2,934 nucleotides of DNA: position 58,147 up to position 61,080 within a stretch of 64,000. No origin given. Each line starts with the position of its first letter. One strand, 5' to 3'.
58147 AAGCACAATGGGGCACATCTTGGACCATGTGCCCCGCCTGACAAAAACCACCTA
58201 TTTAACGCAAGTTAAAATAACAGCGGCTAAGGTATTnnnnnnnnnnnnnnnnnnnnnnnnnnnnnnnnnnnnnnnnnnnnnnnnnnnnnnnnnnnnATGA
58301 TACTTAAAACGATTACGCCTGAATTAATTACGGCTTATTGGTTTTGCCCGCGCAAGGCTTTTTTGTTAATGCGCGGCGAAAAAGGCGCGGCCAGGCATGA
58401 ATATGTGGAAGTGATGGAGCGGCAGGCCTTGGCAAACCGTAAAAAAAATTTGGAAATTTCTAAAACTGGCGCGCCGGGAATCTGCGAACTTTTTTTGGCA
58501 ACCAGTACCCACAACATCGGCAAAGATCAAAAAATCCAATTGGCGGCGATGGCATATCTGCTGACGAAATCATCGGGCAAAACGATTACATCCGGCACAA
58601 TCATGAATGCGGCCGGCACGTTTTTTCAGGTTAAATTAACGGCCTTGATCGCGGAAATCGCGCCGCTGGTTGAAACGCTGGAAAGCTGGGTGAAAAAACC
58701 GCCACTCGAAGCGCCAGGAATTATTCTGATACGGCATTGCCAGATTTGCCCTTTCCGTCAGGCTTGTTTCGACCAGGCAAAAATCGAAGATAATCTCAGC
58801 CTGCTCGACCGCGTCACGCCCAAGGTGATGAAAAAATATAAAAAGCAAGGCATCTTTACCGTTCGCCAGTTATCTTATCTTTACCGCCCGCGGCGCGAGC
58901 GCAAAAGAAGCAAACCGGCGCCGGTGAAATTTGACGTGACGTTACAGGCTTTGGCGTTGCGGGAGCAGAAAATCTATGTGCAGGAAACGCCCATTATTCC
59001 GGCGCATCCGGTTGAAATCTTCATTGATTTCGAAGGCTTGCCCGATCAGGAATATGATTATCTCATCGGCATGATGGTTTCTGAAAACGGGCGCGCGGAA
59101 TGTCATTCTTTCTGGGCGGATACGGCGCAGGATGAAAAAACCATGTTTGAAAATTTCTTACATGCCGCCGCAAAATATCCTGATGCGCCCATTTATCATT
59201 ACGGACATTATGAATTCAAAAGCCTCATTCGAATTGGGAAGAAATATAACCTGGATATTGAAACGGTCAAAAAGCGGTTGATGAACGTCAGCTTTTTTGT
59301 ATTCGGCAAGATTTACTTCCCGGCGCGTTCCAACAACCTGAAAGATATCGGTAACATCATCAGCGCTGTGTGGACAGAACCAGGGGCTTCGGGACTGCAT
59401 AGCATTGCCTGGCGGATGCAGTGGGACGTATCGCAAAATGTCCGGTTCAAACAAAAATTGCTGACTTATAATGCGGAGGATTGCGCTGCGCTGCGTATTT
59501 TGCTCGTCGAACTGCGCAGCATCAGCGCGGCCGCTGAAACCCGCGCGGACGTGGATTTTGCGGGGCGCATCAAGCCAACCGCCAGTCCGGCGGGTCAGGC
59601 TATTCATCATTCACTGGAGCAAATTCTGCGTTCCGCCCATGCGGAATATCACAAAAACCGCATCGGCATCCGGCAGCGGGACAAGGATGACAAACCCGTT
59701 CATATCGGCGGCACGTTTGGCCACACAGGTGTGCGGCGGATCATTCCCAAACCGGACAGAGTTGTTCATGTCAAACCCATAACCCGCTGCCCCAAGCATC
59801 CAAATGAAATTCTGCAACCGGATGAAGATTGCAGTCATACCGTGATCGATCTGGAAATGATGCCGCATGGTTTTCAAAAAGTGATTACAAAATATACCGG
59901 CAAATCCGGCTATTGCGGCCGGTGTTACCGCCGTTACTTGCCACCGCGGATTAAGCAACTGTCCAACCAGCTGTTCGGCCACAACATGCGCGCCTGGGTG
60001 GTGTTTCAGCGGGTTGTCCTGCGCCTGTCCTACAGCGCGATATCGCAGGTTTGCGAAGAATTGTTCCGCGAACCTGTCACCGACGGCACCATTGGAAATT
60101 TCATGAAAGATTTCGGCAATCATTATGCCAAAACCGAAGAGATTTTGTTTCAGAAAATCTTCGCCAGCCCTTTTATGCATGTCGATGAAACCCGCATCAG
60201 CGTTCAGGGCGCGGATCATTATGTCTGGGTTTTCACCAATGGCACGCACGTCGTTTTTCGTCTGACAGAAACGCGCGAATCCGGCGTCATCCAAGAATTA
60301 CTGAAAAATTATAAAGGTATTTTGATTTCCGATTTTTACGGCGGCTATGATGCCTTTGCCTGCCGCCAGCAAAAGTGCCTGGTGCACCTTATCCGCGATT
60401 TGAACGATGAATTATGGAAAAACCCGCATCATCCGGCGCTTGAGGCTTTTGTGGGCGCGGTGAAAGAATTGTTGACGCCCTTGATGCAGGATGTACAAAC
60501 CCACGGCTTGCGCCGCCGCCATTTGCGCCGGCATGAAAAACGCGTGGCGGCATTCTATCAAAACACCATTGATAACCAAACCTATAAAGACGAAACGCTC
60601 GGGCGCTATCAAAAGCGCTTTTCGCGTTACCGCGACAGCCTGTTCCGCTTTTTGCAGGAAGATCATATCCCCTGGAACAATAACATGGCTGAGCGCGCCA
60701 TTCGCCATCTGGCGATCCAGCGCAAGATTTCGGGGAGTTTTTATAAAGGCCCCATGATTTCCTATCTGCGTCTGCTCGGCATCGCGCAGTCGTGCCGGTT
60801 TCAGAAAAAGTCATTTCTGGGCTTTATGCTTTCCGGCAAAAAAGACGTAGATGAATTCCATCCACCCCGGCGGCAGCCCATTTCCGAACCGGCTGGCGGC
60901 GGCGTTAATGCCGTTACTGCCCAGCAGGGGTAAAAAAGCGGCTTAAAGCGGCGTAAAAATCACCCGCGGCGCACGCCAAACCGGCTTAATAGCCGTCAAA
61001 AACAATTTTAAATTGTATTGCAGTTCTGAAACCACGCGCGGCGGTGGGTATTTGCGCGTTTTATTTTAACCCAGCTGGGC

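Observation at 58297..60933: One 878-codon ORF fuses a Cas4/RecB-like nuclease and RNase H-like module to an IS66-type DDE transposase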

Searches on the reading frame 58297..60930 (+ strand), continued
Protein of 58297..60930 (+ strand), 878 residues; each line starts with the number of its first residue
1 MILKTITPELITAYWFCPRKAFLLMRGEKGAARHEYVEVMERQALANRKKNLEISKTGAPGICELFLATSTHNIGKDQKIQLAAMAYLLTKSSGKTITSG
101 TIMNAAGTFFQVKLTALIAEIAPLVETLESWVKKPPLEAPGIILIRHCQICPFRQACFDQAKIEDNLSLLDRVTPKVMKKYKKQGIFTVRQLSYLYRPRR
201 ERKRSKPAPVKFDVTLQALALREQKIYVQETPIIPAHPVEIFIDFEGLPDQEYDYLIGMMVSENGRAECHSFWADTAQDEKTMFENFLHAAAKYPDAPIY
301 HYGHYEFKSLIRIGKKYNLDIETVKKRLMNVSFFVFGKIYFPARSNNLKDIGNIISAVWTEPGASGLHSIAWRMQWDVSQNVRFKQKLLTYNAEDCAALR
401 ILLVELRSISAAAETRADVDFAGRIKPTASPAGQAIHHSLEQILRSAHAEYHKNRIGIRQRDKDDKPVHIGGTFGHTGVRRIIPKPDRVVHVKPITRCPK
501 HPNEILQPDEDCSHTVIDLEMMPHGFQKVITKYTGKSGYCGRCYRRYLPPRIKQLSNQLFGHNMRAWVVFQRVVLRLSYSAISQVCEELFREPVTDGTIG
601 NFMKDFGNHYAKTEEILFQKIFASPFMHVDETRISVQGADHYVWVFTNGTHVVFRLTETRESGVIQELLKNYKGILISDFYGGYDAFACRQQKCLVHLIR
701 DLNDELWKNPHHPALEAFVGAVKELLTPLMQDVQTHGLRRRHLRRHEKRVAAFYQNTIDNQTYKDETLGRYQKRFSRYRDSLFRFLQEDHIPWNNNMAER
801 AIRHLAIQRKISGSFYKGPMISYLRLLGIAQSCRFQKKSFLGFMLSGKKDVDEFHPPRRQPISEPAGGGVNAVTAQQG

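Call 72: search_protein_families(library=phrogs, proteins=[window:58297-60930:+, P0002], max_evalue=0.001)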
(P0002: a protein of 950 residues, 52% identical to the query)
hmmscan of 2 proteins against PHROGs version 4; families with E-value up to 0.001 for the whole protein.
window:58297-60930:+ (878 aa): 3 families
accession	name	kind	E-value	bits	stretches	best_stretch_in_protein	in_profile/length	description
phrog_688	-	integration and excision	3.1e-15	56.8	1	598-810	220-454/517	transposase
phrog_16716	-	unknown function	1.2e-11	45.8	1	613-816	15-241/254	-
phrog_10278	-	unknown function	0.00012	22.9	1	651-718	94-165/197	-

P0002 (950 aa): 2 families
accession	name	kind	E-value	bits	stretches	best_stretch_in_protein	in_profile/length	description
phrog_688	-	integration and excision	6.1e-12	45.9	1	648-861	220-455/517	transposase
phrog_16716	-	unknown function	5.1e-08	33.8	1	650-866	2-241/254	-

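Call 73: find_related_loci(query=P0041, collection=metagenome_contigs, flank=1500)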
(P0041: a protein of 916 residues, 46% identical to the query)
Query P0041 (916 aa) in metagenome_contigs; peptide patterns used: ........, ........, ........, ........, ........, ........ (x = any residue, [..] = any of these).
67 stretches matched a pattern; 38 encode a relative of the query (tblastn E <= 1e-3); 38 distinct loci.
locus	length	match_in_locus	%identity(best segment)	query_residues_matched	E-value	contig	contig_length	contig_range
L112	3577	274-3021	99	1-916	0e+0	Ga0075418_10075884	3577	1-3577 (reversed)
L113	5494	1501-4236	51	1-916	0e+0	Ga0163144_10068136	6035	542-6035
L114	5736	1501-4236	51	1-915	0e+0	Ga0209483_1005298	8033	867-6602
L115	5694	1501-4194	51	1-903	0e+0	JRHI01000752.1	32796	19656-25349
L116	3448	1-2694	51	13-911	0e+0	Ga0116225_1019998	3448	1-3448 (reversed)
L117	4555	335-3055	50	1-908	0e+0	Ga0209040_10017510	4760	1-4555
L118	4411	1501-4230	50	5-916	0e+0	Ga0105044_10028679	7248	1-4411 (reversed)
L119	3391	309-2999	51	1-903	0e+0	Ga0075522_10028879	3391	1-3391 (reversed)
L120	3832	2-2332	54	134-913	0e+0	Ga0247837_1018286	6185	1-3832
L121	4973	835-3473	51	1-903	0e+0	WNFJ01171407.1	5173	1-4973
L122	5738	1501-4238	51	1-915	0e+0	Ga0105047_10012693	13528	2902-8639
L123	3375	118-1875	50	314-907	0e+0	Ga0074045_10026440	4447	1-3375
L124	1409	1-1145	98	535-916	0e+0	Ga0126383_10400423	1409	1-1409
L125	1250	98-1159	77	181-534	0e+0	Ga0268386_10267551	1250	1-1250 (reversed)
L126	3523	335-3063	55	1-911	0e+0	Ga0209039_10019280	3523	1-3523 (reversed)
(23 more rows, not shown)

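Call 78: search_protein_families(library=pfam, proteins=[L103:3-761:-, L105:3556-3882:+, L107:3556-3801:+], max_evalue=0.01)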
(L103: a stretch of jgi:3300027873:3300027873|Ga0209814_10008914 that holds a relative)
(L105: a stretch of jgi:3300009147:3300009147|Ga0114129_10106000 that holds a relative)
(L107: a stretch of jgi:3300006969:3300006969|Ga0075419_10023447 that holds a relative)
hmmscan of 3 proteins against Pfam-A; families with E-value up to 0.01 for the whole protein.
L103:3-761:- (253 aa): 3 families
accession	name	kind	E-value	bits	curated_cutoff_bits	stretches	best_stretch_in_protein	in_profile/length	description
PF21349.2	RUBY_RBDX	-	0.00036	20.4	26.5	0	137-152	10-25/30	Rubrerythrin, rubredoxin-like domain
PF09723.15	Zn_ribbon_8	-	0.0037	17.7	34.4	0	181-195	6-20/41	Zinc ribbon domain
PF03050.20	DDE_Tnp_IS66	-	0.009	15.9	23.1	0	203-249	4-50/284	Transposase IS66 family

L105:3556-3882:+ (109 aa): 0 families

L107:3556-3801:+ (81 aa): 0 families

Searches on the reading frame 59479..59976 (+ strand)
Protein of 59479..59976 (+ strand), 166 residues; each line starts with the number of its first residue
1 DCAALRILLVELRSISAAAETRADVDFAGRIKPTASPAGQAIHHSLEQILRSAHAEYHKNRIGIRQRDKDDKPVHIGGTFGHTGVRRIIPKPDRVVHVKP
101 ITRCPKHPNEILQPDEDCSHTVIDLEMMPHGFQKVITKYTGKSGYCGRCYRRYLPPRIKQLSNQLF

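Call 57: search_protein_representatives(protein=window:59479-59976:+)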
Query: 166 residues. Proteins with E-value up to 0.001 (for the whole library): 134; up to 1e-10: 67; up to 1e-30: 3. The best 134 are listed.
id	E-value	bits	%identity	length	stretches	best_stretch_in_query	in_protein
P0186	2.6e-38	148.0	49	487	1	1-160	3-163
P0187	1.7e-35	138.8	46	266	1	1-166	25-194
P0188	3.8e-34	134.4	47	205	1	1-163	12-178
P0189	8.5e-29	117.0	45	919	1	1-166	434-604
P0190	4.1e-26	108.3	44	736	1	1-160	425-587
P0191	5.1e-26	108.0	42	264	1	1-159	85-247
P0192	1.6e-25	106.3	38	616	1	1-164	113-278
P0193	9.0e-25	103.9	40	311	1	1-166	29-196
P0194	9.8e-25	103.8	40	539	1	1-166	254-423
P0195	1.4e-24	103.3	42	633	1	1-166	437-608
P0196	3.5e-24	102.0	40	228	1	1-166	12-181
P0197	7.9e-23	97.6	39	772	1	1-160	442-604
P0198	1.1e-22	97.2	36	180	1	1-158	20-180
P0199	1.2e-22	97.1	37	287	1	1-161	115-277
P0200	5.3e-22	94.9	38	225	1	1-151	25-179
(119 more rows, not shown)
